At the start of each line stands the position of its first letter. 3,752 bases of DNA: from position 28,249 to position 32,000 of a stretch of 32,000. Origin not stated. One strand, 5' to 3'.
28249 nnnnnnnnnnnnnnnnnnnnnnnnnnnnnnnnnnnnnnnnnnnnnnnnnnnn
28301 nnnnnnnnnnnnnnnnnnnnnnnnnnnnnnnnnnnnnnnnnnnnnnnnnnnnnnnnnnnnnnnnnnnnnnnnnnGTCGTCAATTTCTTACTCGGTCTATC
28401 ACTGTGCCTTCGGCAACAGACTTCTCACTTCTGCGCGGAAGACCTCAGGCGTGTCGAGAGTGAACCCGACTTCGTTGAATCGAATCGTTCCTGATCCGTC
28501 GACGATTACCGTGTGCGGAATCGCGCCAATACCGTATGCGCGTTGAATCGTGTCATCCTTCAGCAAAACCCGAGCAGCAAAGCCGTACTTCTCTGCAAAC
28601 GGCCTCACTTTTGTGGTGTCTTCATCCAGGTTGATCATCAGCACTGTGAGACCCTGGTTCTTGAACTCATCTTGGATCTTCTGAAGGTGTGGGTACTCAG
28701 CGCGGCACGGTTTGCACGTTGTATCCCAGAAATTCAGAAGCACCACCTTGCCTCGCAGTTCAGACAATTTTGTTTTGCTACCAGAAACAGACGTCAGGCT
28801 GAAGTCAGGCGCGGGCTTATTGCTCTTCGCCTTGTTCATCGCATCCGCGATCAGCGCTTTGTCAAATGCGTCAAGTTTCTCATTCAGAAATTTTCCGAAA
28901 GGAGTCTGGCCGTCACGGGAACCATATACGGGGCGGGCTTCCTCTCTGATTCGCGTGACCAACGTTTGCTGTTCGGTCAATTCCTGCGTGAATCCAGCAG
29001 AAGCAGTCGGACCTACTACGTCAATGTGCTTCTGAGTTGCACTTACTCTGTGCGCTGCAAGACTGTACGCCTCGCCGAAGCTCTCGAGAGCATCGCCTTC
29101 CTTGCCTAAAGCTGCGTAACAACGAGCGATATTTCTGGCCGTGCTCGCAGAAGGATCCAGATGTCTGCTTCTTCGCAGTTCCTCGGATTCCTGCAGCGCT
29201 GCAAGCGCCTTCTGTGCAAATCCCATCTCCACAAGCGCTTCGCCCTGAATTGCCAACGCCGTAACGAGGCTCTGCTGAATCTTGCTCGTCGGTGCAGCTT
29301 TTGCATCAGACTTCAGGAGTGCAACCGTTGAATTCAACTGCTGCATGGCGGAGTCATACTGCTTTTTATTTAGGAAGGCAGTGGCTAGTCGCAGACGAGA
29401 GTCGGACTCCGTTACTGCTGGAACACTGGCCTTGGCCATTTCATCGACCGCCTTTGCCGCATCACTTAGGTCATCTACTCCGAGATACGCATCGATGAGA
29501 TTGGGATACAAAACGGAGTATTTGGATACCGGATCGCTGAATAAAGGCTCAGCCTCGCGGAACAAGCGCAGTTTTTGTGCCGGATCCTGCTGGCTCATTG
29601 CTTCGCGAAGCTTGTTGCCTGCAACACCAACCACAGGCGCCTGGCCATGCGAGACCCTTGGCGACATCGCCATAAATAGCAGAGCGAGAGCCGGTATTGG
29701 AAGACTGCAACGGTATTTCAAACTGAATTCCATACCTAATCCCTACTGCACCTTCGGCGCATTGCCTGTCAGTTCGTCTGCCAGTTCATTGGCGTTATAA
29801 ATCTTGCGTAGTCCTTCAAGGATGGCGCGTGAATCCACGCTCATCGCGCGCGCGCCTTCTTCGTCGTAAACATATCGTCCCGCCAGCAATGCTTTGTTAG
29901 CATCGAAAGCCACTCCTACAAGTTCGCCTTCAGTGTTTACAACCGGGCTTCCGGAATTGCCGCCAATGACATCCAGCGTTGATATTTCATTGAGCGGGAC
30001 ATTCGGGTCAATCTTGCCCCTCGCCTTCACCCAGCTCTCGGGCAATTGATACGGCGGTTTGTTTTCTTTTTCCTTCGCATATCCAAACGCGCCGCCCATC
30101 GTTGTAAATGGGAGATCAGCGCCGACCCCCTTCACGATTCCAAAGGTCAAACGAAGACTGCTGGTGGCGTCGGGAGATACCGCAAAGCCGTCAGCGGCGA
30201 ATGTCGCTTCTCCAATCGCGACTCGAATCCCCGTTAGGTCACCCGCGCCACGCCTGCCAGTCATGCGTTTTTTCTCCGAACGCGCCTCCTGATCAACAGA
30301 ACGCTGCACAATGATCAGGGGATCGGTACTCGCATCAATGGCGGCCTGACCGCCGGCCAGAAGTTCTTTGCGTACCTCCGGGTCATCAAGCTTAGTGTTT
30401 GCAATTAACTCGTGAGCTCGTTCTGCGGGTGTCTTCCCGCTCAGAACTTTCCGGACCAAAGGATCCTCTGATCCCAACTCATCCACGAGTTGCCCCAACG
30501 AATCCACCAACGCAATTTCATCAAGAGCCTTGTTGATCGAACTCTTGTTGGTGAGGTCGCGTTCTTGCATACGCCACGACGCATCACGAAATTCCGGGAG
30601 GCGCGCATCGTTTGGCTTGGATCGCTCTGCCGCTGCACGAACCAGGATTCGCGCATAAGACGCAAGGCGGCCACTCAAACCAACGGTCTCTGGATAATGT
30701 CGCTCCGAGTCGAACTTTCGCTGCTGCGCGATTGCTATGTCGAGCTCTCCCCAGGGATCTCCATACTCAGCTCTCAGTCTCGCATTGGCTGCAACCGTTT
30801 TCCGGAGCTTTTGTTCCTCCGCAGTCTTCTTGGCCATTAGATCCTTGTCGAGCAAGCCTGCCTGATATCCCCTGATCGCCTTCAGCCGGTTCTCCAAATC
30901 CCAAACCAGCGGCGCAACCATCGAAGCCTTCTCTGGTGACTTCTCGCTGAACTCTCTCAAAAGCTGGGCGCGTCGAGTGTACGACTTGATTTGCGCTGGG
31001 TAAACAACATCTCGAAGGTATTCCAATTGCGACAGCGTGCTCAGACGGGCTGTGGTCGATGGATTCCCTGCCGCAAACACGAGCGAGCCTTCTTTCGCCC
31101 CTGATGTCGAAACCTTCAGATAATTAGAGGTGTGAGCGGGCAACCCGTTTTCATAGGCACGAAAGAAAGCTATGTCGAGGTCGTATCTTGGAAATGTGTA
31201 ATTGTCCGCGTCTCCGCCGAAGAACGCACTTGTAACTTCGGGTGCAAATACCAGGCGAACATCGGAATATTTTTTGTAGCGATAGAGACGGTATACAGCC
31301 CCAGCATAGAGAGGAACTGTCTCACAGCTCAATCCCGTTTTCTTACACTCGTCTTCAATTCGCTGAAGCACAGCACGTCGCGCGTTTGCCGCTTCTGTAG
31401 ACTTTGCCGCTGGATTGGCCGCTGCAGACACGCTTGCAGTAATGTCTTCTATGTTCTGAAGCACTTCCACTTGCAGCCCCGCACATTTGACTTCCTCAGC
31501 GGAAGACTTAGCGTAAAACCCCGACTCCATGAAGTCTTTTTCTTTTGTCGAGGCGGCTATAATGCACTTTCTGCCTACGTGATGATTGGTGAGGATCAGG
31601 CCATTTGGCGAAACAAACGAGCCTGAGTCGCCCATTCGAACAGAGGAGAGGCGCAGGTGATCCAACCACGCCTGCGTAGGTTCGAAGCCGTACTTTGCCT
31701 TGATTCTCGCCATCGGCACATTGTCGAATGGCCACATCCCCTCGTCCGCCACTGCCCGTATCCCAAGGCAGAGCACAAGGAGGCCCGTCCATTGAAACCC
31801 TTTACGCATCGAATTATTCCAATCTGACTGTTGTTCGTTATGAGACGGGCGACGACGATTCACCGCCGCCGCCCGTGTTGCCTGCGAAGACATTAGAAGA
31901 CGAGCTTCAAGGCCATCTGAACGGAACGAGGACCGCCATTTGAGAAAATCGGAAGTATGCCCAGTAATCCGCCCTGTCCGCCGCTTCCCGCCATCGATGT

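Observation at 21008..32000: Tightly packed operon mixing exported peptidases with a complete DsbD-centred reducing pathway, behind an outer-membrane-receptor-like gene: candidate reductive proteolysis / disulfide-rich peptide utilisation locus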

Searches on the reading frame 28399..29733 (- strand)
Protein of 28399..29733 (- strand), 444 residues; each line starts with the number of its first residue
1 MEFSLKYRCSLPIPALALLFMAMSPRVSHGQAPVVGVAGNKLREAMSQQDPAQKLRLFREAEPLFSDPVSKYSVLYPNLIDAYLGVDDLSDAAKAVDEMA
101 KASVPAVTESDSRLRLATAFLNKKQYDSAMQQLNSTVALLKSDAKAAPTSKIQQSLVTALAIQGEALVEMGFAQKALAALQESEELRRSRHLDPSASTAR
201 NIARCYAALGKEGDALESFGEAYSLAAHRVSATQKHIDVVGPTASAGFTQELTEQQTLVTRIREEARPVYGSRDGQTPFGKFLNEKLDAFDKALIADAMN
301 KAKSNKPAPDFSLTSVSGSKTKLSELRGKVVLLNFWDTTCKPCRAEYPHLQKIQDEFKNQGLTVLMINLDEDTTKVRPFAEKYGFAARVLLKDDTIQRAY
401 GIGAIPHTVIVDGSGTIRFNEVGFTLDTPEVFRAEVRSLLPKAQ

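Call 6: search_protein_families(library=pfam, proteins=[window:28399-29733:-], max_evalue=0.01)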
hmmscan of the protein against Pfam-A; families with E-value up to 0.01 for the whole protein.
window:28399-29733:- (444 aa): 12 families
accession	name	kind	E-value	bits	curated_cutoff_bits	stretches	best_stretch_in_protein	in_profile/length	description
PF00578.27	AhpC-TSA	-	4.2e-25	88.5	26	1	306-419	3-123/124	AhpC/TSA family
PF08534.16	Redoxin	-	7.5e-22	78.2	26.6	1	303-425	1-136/148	Redoxin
PF13905.12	Thioredoxin_8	-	1.3e-11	45.1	27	1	328-417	1-94/94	Thioredoxin-like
PF13424.12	TPR_12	-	2.8e-06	27.9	30.1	1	163-226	9-75/77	Tetratricopeptide repeat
PF00085.26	Thioredoxin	-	5.8e-06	26.7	23.5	1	328-375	18-62/103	Thioredoxin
PF00255.25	GSHPx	-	1.2e-05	25.3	27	1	310-366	3-58/108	Glutathione peroxidase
PF13098.12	Thioredoxin_2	-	1.6e-05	25.6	27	1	327-425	4-95/104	Thioredoxin-like domain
PF13728.12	TraF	-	0.00068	20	23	0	320-375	121-173/224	F plasmid transfer operon protein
PF02630.20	SCO1-SenC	-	0.0014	19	22.8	1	309-370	2-66/134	SCO1/SenC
PF20029.6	DUF6436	-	0.0015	18.7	27.3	1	326-417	18-87/133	Domain of unknown function (DUF6436)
PF13432.12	TPR_16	-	0.0078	17.1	32.7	0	79-137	3-58/65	Tetratricopeptide repeat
PF25058.1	ARM_TT21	-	0.009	16.4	27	0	38-135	26-119/155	Tetratricopeptide repeat protein 21 ARM repeat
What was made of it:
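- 28399..29733 (-): Exported TPR domain + TlpA/ResA-like thioredoxin-fold reductase (444 aa, active site CKPC). Pfam AhpC-TSA 4.2e-25, Redoxin 7.5e-22, TPR_12 2.8e-6 (call 6).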

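Call 7: search_protein_families(library=ncbifam, proteins=[window:28399-29733:-], max_evalue=0.01)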
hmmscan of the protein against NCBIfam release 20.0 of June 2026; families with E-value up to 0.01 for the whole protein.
window:28399-29733:- (444 aa): 18 families
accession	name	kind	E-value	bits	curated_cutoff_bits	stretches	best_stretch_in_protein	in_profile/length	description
NF002854.0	PRK03147.1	subfamily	5.6e-30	104.5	170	1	299-421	33-156/176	thiol-disulfide oxidoreductase ResA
NF047696.1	ThlDiSintTplARhiz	equivalog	1.3e-20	74.1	230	1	285-415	55-191/219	thiol:disulfide interchange protein TlpA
TIGR00385.1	dsbE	subfamily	4.2e-17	62.3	123.15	1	297-425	29-158/173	DsbE family thiol:disulfide interchange protein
NF041054.1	WAxxUGC_long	equivalog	7e-16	58.5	300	1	301-425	77-203/354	ResA-like WAxxUGC motif-containing protein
NF011941.0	PRK15412.1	equivalog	3e-14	53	359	1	299-440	36-176/185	thiol:disulfide interchange protein DsbE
NF041202.1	StoA_CxxC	exception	4.7e-13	49.3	210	1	296-423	22-150/163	endospore biogenesis thiol-disulfide oxidoreductase StoA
NF006960.0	PRK09437.1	equivalog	8.5e-08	32.3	140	1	299-396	1-97/156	thioredoxin-dependent thiol peroxidase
NF038285.1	deiodinase_rel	hypoth_equivalog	2.2e-07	30.7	250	1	295-367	169-242/347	deiodinase family protein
NF040769.1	SelL_rel_redox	subfamily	6.6e-07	29.1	120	1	306-389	1-85/173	SelL-related redox protein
TIGR01068.1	thioredoxin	equivalog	8.3e-07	29.1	96.8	1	328-374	14-59/101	thioredoxin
NF006898.0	PRK09381.1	equivalog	3.1e-05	24.3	138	1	330-394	23-85/109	thioredoxin TrxA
TIGR02661.1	MauD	equivalog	4.4e-05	23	188.6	1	306-422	50-164/189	methylamine dehydrogenase accessory protein MauD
NF053650.1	PerredPrxQDein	equivalog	0.00011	22.2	260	1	309-396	2-87/148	thioredoxin-dependent peroxiredoxin PrxQ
NF047697.1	ThioredTrxAClost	equivalog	0.0004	20.5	140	1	329-360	18-49/105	thioredoxin TrxA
NF053656.1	redoxin_TUGYCR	domain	0.0016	18.4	100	1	322-368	21-71/146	TUGYCR motif thioredoxin fold (seleno)protein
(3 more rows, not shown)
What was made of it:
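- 28399..29733 (-): NCBIfam ResA 104.5 bits (cut-off 170), TlpA 74 (230), DsbE 62 (123) (call 7).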

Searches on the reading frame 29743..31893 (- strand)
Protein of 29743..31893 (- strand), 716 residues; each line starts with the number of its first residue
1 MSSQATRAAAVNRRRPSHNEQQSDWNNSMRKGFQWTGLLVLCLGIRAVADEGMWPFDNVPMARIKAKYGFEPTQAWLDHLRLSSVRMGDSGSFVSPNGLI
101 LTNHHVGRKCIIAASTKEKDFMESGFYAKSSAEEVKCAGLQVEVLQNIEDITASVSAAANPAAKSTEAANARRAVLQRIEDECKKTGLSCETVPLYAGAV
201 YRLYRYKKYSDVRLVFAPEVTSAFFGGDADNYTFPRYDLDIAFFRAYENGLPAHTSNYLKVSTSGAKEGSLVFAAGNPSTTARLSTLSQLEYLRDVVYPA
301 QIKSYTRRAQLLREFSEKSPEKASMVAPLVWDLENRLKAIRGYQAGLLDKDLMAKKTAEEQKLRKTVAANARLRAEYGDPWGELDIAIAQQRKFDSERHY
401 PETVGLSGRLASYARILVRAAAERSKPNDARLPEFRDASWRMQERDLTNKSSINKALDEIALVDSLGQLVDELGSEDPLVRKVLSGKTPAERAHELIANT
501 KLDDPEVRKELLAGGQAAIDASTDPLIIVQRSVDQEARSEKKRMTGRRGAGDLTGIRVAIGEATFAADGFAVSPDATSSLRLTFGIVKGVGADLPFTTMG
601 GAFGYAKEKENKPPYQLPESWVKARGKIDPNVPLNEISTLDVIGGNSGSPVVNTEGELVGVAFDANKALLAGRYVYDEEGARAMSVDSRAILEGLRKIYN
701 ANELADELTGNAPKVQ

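Call 6: search_protein_families(library=pfam, proteins=[window:29743-31893:-], max_evalue=0.01)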
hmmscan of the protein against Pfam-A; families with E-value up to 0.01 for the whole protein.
window:29743-31893:- (716 aa): 3 families
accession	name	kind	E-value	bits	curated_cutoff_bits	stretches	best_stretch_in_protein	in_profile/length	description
PF10459.15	Peptidase_S46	-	1.2e-188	629.5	22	1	49-709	1-697/698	Peptidase S46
PF13365.12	Trypsin_2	-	1.1e-10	42.9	27.6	1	638-661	122-144/144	Trypsin-like peptidase domain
PF00089.32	Trypsin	-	0.0022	18.3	20.6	0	644-663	177-196/220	Trypsin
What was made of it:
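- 29743..31809 (-): S46 dipeptidyl-peptidase (688 aa from M29; the ORF extends to 31893), exported. Pfam Peptidase_S46 E 1.2e-188 over residues 49-709 (call 6).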

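Call 7: search_protein_families(library=ncbifam, proteins=[window:29743-31893:-], max_evalue=0.01)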
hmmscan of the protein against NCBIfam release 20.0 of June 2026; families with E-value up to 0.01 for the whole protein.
window:29743-31893:- (716 aa): 4 families
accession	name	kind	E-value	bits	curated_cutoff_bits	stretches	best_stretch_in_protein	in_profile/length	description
NF053519.1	DipepPtdsDpp7Prph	equivalog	1.2e-51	176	1200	1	37-708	8-705/708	dipeptidyl-peptidase Dpp7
TIGR02037.1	degP_htrA_DO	subfamily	0.00045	19.3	416.2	0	645-661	181-197/434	Do family serine endopeptidase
NF045841.1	Ig_SerProt_MIP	equivalog_domain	0.0054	16.4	125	0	639-667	307-335/401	MIP family Ig-specific serine endopeptidase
TIGR02038.1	protease_degS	equivalog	0.0066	15.6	422.95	0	644-662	197-215/351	outer membrane-stress sensor serine endopeptidase DegS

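Call 8: find_encoding_contigs(protein=window:29746-31893:-, flank=10000, max_places=6)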
Protein window:29746-31893:- (716 aa): no gene with exactly this product is on record in the collection.
